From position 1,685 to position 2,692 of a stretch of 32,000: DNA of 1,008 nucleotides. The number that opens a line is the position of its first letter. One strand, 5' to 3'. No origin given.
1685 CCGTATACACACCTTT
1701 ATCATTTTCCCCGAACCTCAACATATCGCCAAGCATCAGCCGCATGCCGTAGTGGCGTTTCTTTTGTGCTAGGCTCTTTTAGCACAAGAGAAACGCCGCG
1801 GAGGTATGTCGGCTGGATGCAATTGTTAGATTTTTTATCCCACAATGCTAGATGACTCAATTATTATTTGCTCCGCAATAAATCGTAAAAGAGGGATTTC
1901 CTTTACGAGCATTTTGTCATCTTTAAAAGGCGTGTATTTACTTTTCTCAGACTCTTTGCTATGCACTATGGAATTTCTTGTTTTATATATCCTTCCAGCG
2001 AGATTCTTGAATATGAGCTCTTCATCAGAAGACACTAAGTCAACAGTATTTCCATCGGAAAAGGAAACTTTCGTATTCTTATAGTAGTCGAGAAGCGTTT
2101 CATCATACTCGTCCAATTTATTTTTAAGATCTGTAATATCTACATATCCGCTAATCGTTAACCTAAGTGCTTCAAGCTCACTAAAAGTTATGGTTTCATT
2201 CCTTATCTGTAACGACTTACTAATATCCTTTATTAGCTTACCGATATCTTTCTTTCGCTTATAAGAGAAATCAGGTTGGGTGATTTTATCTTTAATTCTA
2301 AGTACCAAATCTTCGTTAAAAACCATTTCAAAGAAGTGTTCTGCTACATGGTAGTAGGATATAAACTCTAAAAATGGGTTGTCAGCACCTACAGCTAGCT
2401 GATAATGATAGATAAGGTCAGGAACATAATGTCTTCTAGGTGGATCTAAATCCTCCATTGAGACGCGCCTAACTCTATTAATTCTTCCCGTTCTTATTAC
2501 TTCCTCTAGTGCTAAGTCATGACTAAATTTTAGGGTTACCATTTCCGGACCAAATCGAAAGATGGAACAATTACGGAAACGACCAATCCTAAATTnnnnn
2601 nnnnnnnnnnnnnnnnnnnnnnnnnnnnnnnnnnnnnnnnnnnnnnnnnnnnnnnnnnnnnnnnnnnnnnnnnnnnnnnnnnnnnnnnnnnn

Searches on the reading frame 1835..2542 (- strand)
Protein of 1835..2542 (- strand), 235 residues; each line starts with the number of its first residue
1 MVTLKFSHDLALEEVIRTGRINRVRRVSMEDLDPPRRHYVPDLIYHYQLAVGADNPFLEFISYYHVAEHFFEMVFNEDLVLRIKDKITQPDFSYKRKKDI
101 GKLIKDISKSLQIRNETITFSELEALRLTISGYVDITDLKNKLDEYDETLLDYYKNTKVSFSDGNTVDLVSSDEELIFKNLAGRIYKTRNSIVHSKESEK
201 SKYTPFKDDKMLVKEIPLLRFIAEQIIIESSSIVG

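Call 24: search_protein_families(library=pfam, proteins=[window:1835-2542:-], max_evalue=0.001)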
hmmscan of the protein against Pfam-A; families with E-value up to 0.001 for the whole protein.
window:1835-2542:- (235 aa): 1 family
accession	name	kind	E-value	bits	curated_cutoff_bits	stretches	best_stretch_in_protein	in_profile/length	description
PF17419.7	MauJ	-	1.3e-05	26.5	28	0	47-72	5-30/116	Methylamine utilization protein MauJ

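Call 70: search_protein_families(library=ncbifam, proteins=[window:1835-2542:-], max_evalue=0.01)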
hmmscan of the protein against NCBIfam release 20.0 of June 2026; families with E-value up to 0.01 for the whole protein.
window:1835-2542:- (235 aa): 0 families
